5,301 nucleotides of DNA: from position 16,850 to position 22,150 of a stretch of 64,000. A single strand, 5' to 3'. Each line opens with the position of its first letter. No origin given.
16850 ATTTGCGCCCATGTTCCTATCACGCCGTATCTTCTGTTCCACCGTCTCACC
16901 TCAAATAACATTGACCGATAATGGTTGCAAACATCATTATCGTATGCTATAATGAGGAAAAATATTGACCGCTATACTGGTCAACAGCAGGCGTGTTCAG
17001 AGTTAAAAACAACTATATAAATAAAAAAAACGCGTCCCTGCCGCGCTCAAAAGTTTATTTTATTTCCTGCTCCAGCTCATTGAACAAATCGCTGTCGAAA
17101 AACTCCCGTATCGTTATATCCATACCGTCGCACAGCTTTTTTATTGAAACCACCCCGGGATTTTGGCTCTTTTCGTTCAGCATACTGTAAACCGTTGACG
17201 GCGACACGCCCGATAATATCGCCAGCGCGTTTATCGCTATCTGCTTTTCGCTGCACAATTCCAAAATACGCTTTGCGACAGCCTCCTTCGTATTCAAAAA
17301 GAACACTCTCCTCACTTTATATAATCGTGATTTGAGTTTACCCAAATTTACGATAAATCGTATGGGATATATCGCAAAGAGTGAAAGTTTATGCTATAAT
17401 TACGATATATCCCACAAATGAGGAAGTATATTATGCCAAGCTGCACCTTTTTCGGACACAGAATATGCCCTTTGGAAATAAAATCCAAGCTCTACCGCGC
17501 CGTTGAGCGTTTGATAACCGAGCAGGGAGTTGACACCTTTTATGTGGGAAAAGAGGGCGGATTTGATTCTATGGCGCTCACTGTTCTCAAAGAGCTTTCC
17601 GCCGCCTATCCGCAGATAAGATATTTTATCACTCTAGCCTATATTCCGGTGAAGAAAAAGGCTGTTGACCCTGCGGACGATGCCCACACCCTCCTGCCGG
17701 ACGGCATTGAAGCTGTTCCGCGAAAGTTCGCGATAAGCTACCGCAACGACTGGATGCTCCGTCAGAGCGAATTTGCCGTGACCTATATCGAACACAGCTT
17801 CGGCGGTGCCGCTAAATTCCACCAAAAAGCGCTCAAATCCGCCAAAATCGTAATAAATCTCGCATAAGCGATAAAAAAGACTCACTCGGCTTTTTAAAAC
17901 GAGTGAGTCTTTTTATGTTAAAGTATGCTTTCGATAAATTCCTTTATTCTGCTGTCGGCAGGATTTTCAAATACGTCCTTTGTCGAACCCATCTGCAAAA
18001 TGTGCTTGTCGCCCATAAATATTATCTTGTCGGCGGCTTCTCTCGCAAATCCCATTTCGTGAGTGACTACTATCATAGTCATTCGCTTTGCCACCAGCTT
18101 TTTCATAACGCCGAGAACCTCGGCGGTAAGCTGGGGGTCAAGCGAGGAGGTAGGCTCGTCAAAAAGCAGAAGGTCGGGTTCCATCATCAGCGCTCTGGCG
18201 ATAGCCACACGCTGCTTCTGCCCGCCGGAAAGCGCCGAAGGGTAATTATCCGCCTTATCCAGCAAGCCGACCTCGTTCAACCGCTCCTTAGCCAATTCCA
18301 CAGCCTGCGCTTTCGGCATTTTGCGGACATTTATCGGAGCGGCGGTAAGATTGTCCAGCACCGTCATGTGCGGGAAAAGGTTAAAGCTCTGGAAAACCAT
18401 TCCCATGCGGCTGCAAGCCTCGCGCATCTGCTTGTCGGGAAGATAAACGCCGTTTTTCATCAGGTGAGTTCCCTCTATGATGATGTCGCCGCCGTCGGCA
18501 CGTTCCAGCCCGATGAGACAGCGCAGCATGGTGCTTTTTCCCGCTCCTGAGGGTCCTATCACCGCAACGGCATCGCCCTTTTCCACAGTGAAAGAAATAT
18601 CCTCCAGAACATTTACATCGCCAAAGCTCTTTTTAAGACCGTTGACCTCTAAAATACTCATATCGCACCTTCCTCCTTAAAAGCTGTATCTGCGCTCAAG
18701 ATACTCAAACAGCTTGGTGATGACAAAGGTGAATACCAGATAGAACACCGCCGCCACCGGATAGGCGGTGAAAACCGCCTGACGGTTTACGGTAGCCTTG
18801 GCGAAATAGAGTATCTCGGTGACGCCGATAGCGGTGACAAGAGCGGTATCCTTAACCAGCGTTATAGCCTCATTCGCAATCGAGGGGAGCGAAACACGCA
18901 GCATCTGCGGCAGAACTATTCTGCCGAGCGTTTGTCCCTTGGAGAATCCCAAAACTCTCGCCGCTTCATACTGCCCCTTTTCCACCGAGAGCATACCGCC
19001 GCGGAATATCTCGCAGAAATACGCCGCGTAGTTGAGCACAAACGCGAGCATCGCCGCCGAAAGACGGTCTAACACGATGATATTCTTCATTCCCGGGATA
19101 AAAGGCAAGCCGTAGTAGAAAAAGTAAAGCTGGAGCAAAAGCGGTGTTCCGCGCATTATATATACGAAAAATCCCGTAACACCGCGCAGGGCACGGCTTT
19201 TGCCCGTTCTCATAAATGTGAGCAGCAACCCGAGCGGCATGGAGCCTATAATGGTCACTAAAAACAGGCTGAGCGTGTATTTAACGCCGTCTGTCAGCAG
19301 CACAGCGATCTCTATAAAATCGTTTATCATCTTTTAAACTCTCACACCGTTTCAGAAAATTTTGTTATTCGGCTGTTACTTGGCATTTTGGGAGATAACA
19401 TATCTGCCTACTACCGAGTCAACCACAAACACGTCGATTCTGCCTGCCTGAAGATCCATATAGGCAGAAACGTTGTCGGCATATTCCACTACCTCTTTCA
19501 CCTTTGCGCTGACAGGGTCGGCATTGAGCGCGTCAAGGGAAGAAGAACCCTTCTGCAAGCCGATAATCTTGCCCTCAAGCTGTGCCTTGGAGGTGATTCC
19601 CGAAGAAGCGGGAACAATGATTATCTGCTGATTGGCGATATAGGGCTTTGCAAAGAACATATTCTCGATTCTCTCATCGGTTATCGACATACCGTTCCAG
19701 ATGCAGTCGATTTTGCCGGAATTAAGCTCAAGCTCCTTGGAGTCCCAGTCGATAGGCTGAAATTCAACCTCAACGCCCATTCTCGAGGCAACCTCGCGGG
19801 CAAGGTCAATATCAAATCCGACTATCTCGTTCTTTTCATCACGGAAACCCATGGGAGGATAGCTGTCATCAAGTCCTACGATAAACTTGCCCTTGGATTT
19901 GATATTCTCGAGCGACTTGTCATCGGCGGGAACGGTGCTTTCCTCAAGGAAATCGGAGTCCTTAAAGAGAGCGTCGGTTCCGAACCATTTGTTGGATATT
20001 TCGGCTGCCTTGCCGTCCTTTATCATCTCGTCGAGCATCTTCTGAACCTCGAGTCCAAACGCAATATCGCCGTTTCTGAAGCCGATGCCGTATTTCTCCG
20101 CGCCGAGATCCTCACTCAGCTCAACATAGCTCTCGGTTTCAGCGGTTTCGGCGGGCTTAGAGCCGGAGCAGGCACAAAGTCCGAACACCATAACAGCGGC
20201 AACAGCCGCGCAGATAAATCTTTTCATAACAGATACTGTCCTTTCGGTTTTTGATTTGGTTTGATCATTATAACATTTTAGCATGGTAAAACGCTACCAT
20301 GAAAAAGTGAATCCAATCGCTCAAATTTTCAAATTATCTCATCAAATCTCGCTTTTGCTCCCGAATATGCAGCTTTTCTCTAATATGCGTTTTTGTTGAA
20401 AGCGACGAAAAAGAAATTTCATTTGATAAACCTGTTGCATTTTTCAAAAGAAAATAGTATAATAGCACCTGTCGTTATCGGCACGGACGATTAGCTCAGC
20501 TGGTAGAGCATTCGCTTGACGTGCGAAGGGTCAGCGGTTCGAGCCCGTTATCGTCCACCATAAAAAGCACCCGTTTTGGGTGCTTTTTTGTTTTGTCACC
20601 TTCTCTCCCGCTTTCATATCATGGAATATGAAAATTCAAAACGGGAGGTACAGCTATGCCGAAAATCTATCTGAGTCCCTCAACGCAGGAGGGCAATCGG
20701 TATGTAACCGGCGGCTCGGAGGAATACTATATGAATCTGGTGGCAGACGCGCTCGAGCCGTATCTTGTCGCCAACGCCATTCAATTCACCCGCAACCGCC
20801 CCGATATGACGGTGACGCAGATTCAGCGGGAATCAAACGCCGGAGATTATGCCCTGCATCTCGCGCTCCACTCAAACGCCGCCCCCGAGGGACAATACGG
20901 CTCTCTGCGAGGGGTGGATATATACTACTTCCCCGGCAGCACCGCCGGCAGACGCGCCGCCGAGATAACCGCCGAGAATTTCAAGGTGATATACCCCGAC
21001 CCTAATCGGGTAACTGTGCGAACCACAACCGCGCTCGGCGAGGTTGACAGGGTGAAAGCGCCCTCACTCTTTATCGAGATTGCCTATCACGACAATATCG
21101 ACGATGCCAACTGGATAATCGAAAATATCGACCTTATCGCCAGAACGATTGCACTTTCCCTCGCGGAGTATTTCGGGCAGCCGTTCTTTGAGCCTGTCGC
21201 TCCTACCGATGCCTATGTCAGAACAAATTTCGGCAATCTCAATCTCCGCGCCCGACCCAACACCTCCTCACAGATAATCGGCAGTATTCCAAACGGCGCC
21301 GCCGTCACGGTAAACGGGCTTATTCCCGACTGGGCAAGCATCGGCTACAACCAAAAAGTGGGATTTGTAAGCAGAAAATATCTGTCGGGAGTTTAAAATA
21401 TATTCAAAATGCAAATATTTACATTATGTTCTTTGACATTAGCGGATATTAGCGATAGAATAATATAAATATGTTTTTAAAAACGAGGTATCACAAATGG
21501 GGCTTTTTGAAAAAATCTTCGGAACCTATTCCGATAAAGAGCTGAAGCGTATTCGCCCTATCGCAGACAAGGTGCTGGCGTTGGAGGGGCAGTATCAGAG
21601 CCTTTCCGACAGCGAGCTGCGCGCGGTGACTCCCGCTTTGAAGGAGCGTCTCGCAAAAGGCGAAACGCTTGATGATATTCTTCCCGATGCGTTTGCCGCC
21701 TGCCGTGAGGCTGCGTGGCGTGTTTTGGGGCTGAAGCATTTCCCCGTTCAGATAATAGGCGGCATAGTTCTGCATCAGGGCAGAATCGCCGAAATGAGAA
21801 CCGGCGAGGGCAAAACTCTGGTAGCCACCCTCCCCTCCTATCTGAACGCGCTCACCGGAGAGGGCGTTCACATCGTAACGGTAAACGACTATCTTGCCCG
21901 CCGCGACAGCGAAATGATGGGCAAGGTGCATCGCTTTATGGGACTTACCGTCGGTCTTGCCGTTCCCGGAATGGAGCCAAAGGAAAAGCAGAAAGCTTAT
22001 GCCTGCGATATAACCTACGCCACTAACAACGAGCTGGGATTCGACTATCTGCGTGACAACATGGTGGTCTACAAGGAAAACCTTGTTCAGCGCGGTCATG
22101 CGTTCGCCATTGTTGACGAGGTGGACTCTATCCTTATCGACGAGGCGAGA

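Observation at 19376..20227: Naturally circularly permuted family-3 solute-binding protein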

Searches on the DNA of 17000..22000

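Call 15: search_rna_families(source=window, start=17000, end=22000, threshold=evalue, max_evalue=1)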
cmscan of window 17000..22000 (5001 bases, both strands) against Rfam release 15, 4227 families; matches with E-value up to 1: 4.
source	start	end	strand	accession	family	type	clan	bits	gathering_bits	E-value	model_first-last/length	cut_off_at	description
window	20485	20557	+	RF00005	tRNA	Gene; tRNA;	CL00001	63.8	29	1.3e-12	1-71/71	no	tRNA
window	17870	17953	-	RF02363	Yfr11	Gene; sRNA;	-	25.5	44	0.72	1-144/144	no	Cyanobacterial functional RNA 11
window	17874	17914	+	RF00752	mir-14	Gene; miRNA;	-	24.8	53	0.056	13-51/63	no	mir-14 microRNA precursor family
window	17874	17914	-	RF00752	mir-14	Gene; miRNA;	-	21.9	53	0.36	13-51/63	no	mir-14 microRNA precursor family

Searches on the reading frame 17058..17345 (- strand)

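Call 16: search_protein_families(library=ncbifam, proteins=[window:17058-17345:-], max_evalue=0.001)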
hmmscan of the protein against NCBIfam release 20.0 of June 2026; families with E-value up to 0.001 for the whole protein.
window:17058-17345:- (96 aa): 1 family
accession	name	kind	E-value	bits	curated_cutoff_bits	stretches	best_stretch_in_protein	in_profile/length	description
NF046032.1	TransRegSlrRBacil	equivalog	2.1e-05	24.7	250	1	33-87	12-66/149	HTH-type transcriptional regulator SlrR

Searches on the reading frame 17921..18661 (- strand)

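Call 16: search_protein_families(library=ncbifam, proteins=[window:17921-18661:-], max_evalue=0.001)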
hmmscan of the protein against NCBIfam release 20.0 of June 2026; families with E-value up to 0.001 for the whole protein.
window:17921-18661:- (247 aa): 191 families (the best 25 are shown)
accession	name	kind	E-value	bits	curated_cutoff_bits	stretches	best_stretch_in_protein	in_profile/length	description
TIGR03005.1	ectoine_ehuA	equivalog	1.1e-84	283.7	345.4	1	6-246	3-250/252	ectoine/hydroxyectoine ABC transporter ATP-binding protein EhuA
NF007027.0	PRK09493.1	equivalog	4.4e-83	278.3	379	1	4-245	2-238/240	glutamine ABC transporter ATP-binding protein GlnQ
NF008428.0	PRK11264.1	equivalog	4.3e-80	268.5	406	1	1-246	1-247/250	L-cystine ABC transporter ATP-binding protein TcyN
NF008338.0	PRK11124.1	equivalog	3.1e-73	246.3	369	1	4-243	3-240/242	arginine ABC transporter ATP-binding protein ArtP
NF007908.0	PRK10619.1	equivalog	2.4e-70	236.7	466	1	4-245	6-254/257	histidine ABC transporter ATP-binding protein HisP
TIGR00972.1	3a0107s01c2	equivalog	8.9e-62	208.6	343.2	1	4-244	2-244/248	phosphate ABC transporter ATP-binding protein PstB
TIGR03265.1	PhnT2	equivalog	2.7e-61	207.7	457.7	1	3-244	4-236/353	putative 2-aminoethylphosphonate ABC transporter ATP-binding protein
TIGR00968.1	3a0106s01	subfamily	1.9e-60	204.4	342.75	1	5-244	2-232/237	sulfate ABC transporter ATP-binding protein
TIGR02315.1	ABC_phnC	equivalog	5.7e-59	199.5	266.1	1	3-232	1-235/243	phosphonate ABC transporter ATP-binding protein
TIGR01186.1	proV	subfamily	2.8e-56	191.2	326.6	1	14-245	4-232/363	betaine/proline/choline family ABC transporter ATP-binding protein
NF006987.0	PRK09452.1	equivalog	9e-56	189.2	482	1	2-245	16-250/378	spermidine/putrescine ABC transporter ATP-binding protein PotA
TIGR03258.1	PhnT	equivalog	3.8e-55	187.4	499.15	1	5-243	10-240/359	2-aminoethylphosphonate ABC transport system ATP-binding subunit PhnT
TIGR02314.1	ABC_MetN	equivalog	4.1e-55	187.2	499.7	1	15-247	17-245/343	methionine ABC transporter ATP-binding protein MetN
NF008105.0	PRK10851.1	equivalog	1.8e-54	184.8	502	1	2-245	2-239/362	sulfate/thiosulfate ABC transporter ATP-binding protein CysA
NF040933.2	ABC_arch_GlcV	equivalog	4.1e-54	183.8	450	1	6-244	5-243/357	glucose ABC transporter ATP-binding protein GlcV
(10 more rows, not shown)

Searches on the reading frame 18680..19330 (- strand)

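Call 16: search_protein_families(library=ncbifam, proteins=[window:18680-19330:-], max_evalue=0.001)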
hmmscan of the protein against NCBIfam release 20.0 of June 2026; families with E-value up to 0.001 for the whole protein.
window:18680-19330:- (217 aa): 12 families
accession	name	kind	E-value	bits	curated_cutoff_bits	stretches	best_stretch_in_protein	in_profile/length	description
NF011680.0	PRK15100.1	equivalog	6.2e-47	160.3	300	1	6-214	9-213/222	cystine ABC transporter permease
NF007028.0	PRK09494.1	equivalog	9e-38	130.3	303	1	11-215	14-216/219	glutamine ABC transporter permease GlnP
NF011651.0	PRK15069.1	subfamily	6.4e-36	123.9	306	1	14-215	21-228/237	histidine ABC transporter permease HisM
TIGR03003.1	ectoine_ehuD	equivalog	1.3e-35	123.2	205.2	1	9-215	10-212/212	ectoine/hydroxyectoine ABC transporter permease subunit EhuD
NF008337.0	PRK11123.1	equivalog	1.3e-32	113.2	277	1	13-215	8-230/238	arginine ABC transporter permease ArtQ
TIGR03004.1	ectoine_ehuC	equivalog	3.4e-32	112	196.95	1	11-214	6-205/214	ectoine/hydroxyectoine ABC transporter permease subunit EhuC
NF008336.0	PRK11122.1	equivalog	4e-32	111.7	248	1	11-214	7-214/222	arginine ABC transporter permease ArtM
NF011714.0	PRK15135.1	subfamily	4.1e-29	102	319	1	11-216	8-220/228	histidine ABC transporter permease HisQ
TIGR01726.1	HEQRo_perm_3TM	subfamily_domain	1.4e-24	86.5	42.2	1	11-111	4-99/99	ABC transporter permease subunit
NF011687.0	PRK15107.1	equivalog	4.6e-24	85.6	318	1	11-214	15-222/224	glutamate/aspartate ABC transporter permease GltK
NF008049.0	PRK10782.1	subfamily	1.3e-05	25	212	1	12-172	9-171/217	methionine ABC transporter permease MetI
TIGR02789.1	nickel_nikB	equivalog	0.00011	21.7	447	1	7-207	93-297/314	nickel ABC transporter permease subunit NikB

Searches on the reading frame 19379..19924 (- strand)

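Call 3: search_protein_families(library=pfam, proteins=[window:19379-19924:-], max_evalue=1)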
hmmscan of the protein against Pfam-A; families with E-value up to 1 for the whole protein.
seq(182 aa): 4 families
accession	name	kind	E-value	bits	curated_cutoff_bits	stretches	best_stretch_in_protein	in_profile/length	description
PF00497.25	SBP_bac_3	-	5.8e-33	113.9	26.4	1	15-128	2-103/132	Bacterial extracellular solute-binding proteins, family 3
PF10613.14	Lig_chan-Glu_bd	-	0.0018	18.8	30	1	33-104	41-111/115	Ligated ion channel L-glutamate- and glycine-binding site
PF12974.12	Phosphonate-bd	-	0.012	15.4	27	1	41-127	19-114/242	ABC transporter, phosphonate, periplasmic substrate-binding protein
PF09084.16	NMT1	-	0.024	15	20.5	1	97-166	72-144/216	NMT1/THI5 like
